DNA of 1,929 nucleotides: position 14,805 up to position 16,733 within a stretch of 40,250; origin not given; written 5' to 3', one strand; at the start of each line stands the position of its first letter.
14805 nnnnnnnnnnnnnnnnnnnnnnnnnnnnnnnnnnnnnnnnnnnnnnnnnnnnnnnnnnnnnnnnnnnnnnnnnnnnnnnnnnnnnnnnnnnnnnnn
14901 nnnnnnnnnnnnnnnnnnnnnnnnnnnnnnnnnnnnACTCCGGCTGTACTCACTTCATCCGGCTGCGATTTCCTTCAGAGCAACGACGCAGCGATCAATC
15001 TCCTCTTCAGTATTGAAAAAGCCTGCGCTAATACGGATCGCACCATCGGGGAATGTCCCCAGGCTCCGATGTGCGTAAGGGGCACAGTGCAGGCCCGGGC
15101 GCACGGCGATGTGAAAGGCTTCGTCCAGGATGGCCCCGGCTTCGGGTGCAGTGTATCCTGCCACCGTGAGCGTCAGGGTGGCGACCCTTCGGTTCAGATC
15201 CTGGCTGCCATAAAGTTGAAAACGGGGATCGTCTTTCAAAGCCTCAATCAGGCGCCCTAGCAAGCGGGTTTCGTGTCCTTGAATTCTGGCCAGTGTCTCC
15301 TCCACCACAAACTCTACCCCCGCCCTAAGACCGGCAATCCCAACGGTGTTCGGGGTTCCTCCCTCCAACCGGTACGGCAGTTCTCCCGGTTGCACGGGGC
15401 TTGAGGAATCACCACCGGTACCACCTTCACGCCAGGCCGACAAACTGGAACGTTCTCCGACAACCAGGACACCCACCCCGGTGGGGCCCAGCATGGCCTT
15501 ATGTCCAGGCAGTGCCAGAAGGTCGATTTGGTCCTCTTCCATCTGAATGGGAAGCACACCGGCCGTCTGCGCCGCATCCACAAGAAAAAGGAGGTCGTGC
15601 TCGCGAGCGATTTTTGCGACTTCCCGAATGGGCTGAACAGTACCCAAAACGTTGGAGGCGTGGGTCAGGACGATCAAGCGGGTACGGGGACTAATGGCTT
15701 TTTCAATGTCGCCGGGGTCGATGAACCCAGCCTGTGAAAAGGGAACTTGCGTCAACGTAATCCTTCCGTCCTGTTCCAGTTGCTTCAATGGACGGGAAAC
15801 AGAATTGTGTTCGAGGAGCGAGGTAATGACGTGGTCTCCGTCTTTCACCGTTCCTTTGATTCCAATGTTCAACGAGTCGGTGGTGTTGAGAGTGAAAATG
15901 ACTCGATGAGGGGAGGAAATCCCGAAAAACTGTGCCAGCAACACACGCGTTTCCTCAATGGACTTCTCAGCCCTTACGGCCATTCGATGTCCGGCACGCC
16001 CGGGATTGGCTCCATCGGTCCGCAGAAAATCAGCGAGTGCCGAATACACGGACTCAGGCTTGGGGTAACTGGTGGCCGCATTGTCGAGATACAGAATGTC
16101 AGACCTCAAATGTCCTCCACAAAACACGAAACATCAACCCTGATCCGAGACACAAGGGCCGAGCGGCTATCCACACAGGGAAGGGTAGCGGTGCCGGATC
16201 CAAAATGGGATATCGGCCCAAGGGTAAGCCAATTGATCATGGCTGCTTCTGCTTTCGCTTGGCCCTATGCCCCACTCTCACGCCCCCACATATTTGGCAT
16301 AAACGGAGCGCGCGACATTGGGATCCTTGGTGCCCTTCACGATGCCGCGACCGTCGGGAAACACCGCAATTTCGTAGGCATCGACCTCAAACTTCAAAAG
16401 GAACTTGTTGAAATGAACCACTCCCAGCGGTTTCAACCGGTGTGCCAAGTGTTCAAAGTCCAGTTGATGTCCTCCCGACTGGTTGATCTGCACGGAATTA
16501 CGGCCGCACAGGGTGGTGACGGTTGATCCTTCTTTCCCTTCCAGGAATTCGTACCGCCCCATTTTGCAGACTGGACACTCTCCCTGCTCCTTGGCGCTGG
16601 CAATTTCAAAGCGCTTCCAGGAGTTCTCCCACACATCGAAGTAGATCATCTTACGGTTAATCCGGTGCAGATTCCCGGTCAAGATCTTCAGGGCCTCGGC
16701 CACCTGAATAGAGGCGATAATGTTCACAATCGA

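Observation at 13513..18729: SAM-repressed five-gene operon that looks like a protein-thiocarboxylate-dependent homocysteine synthesis module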

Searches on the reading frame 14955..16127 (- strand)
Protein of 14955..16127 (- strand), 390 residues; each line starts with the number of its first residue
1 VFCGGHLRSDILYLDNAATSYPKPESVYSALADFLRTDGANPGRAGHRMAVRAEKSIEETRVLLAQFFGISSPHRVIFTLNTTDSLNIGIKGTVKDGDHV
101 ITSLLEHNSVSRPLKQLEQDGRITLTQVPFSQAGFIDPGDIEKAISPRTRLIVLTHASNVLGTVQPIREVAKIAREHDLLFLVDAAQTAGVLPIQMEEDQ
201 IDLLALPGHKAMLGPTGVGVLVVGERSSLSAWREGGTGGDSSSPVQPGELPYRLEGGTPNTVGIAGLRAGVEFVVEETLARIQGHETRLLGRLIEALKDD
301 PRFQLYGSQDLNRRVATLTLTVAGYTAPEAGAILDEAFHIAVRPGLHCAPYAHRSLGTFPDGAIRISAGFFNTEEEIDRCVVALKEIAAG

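Call 3: search_protein_families(library=pfam, proteins=[window:14955-16127:-], max_evalue=0.01)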
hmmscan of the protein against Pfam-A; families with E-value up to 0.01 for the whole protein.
window:14955-16127:- (390 aa): 5 families
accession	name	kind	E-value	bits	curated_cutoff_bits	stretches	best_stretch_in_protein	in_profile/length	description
PF00266.25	Aminotran_5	-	8.9e-87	291.9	21.5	1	13-379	2-370/371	Aminotransferase class-V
PF01041.23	DegT_DnrJ_EryC1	-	1.6e-09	37.9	19.8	1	75-190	41-151/360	DegT/DnrJ/EryC1/StrS aminotransferase family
PF01212.27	Beta_elim_lyase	-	1.5e-08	34.7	27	1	75-224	49-212/288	Beta-eliminating lyase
PF01053.26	Cys_Met_Meta_PP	-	2.4e-08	33.4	27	1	91-193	85-182/381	Cys/Met metabolism PLP-dependent enzyme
PF00155.27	Aminotran_1_2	-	2.9e-07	30.5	19.7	1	58-203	45-211/361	Aminotransferase class I and II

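Call 4: search_protein_families(library=ncbifam, proteins=[window:14955-16127:-], max_evalue=0.01)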
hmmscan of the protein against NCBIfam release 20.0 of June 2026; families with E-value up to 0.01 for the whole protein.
window:14955-16127:- (390 aa): 68 families (the best 25 are shown)
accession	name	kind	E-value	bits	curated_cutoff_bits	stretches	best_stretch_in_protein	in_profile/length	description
TIGR01977.1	am_tr_V_EF2568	hypoth_equivalog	7.6e-135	449.7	377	1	13-387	2-376/376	cysteine desulfurase family protein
NF040779.1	Sec_lyase_SclA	exception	1.9e-105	352.9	525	1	12-387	1-376/378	selenocysteine lyase SclA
TIGR01979.1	sufS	subfamily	6.2e-77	259.1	475.1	1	9-387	17-398/403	SufS family cysteine desulfurase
NF041166.1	f2_encap_cargo1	exception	1.2e-62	212.9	800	1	10-386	245-622/623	family 2A encapsulin nanocompartment cargo protein cysteine desulfurase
NF006791.0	PRK09295.1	equivalog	2.4e-55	188.3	661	1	11-387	24-401/406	cysteine desulfurase SufS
TIGR03402.1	FeS_nifS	equivalog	8.2e-50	169.6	530.75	1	13-388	2-370/379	cysteine desulfurase NifS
NF008126.0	PRK10874.1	equivalog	3.4e-47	161.4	607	1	7-386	16-394/401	cysteine desulfurase CsdA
TIGR03235.1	DNA_S_dndA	equivalog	1.1e-46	159.8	480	1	13-326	1-304/353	cysteine desulfurase DndA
TIGR01976.1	am_tr_V_VC1184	hypoth_equivalog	1.9e-46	159.1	352.35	1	10-384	18-401/401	cysteine desulfurase-like protein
TIGR03392.1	FeS_syn_CsdA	equivalog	1.9e-46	159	493.6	1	7-386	13-391/398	cysteine desulfurase CsdA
TIGR02006.1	IscS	equivalog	6.8e-45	153.8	643.2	1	12-385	5-372/402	IscS subfamily cysteine desulfurase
NF010611.0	PRK14012.1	equivalog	1.7e-44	152.4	548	1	12-385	7-376/406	IscS subfamily cysteine desulfurase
TIGR03403.1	nifS_epsilon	equivalog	7.7e-31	107.3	587.7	1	12-386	1-371/382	NifS family cysteine desulfurase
NF002806.0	PRK02948.1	subfamily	3.3e-29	102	304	1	12-224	2-213/381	IscS subfamily cysteine desulfurase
TIGR04343.1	egtE_PLP_lyase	equivalog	1.4e-17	63.6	400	1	12-272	15-262/370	ergothioneine biosynthesis PLP-dependent enzyme EgtE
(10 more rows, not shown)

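Call 63: search_solved_structures(query=window:14955-16127:-, max_evalue=1e-30)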
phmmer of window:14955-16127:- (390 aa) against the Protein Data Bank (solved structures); distinct sequences matched with E-value up to 1e-30: 58.
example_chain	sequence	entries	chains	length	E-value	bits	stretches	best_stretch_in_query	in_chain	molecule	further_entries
5b7s_A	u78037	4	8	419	1.4e-56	195.3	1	7-389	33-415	Cysteine desulfurase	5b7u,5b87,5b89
5j8q_A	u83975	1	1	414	6.2e-53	183.3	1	9-386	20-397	Cysteine desulfurase SufS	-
5xt5_A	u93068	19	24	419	6.5e-53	183.2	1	9-386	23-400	Cysteine desulfurase SufS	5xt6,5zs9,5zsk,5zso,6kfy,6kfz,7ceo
7e6d_A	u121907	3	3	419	1.3e-52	182.2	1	9-386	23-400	Cysteine desulfurase SufS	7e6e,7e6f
1t3i_A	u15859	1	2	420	1.5e-52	182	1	11-384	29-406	Probable cysteine desulfurase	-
7e6a_A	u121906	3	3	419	1.1e-51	179.1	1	9-386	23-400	Cysteine desulfurase SufS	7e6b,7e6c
7ceq_A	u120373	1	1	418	1.4e-51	178.8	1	9-386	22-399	Cysteine desulfurase SufS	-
7cer_A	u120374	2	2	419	1.4e-51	178.8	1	9-386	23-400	Cysteine desulfurase SufS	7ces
6mr6_A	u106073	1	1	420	7.5e-49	169.8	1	11-387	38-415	Cysteine desulfurase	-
6c9e_A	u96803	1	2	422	1e-48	169.4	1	9-387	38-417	Cysteine desulfurase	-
6mre_A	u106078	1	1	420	1e-48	169.4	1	11-387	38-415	Cysteine desulfurase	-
1i29_A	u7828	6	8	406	1.3e-48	169.1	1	11-387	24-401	CSDB | Selenocysteine lyase | Cysteine desulfurase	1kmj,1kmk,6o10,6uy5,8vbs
6ndn_A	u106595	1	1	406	1.3e-48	169.1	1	11-387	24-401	Cysteine desulfurase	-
5db5_A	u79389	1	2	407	1.3e-48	169.1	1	11-387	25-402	Cysteine desulfurase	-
1jf9_A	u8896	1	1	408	1.3e-48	169.1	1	11-387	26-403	SELENOCYSTEINE LYASE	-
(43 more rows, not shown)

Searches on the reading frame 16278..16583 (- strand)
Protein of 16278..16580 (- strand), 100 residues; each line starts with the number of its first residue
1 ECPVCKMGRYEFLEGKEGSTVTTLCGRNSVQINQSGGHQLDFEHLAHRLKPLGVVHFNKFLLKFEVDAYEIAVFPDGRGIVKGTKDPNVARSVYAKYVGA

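Call 44: search_protein_families(library=pfam, proteins=[window:16278-16580:-], max_evalue=0.01)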
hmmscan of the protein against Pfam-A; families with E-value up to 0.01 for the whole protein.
window:16278-16580:- (100 aa): 0 families

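Call 73: predict_structure(alignment_id=A4)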
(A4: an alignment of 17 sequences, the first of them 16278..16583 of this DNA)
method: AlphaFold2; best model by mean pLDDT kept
length: 101 residues; sequences in the alignment: 17
mean_pLDDT: 79.6   pTM: 0.70
mean pLDDT of the five models: 79.6, 76.8, 75.1, 74.6, 71.8
residues with pLDDT >= 90: 35; 70-90: 38; 50-70: 24; < 50: 4
segments of 3 or more residues with pLDDT < 50: none
pLDDT, mean of each block of 10 residues (from residue 1): 58 51 74 75 89 90 92 90 90 89 54
secondary structure, 60 per line:
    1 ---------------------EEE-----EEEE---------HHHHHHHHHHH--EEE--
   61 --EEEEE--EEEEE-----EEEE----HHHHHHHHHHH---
elements in order: E22-24 E30-33 H43-53 E56-58 E63-67 E70-74 E80-83 H88-98

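Call 75: fold_search(model_id=the predicted structure, library=pdb)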
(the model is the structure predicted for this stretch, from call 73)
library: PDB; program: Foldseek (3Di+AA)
matches with E <= 10: 776; with E <= 0.001: 0
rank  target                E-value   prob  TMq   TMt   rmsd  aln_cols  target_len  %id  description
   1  7egb_P                5.1e-02  1.00  0.48  0.29   2.4        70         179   20  TFIID-based holo PIC on SCP promoter (released 2021-05-05)
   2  2z8u_P                6.1e-02  0.98  0.48  0.31   4.5        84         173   13  Methanococcus jannaschii TBP (released 2008-08-26)
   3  1qn7_A                7.4e-02  0.99  0.53  0.31   2.5        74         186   11  Crystal structure of the T(-27) Adenovirus major late promoter TATA box variant bound to wild-type TBP (Arabidopsis th (released 2000-02-07)
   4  1jfi_C                7.4e-02  0.99  0.48  0.28   2.4        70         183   20  Crystal Structure of the NC2-TBP-DNA Ternary Complex (released 2001-07-11)
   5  1vok_B                1.0e-01  0.99  0.52  0.30   2.5        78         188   18  ARABIDOPSIS THALIANA TBP (DIMER) (released 1996-11-08)
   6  7o4i_O                1.0e-01  0.99  0.46  0.28   2.5        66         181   18  Yeast RNA polymerase II transcription pre-initiation complex with initial transcription bubble (released 2021-06-16)
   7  1qne_B                1.0e-01  0.99  0.50  0.29   2.5        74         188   16  Crystal structure of the Adenovirus major late promoter TATA box bound to wild-type TBP (Arabidopsis thaliana TBP isof (released 2000-02-07)
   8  1cdw_A                1.1e-01  0.98  0.50  0.31   3.3        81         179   11  HUMAN TBP CORE DOMAIN COMPLEXED WITH DNA (released 1996-12-23)
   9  8h5b_B                1.1e-01  0.99  0.53  0.33   2.5        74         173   11  The cryo-EM structure of nuclear transport receptor Kap114p complex with yeast TATA-box binding protein (released 2023-09-20)
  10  1ytb_A                1.1e-01  0.97  0.50  0.31   3.3        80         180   11  CRYSTAL STRUCTURE OF A YEAST TBP/TATA-BOX COMPLEX (released 1995-01-26)
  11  3eik_A                1.1e-01  0.95  0.50  0.31   6.6        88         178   11  double stranded DNA binding protein (released 2009-09-22)
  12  3eik_B                1.1e-01  0.95  0.50  0.31   6.6        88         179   11  double stranded DNA binding protein (released 2009-09-22)
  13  1ais_A                1.2e-01  0.99  0.47  0.28   2.4        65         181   22  TATA-BINDING PROTEIN/TRANSCRIPTION FACTOR (II)B/TATA-BOX COMPLEX FROM PYROCOCCUS WOESEI (released 1997-07-07)
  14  6uep_B                1.2e-01  0.98  0.46  0.26   2.5        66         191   15  Structure of A. thaliana TBP bound to a DNA site with a C-C mismatch (released 2020-09-02)
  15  5iy6_P                1.3e-01  0.99  0.51  0.30   2.5        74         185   20  Human holo-PIC in the closed state (released 2016-05-18)
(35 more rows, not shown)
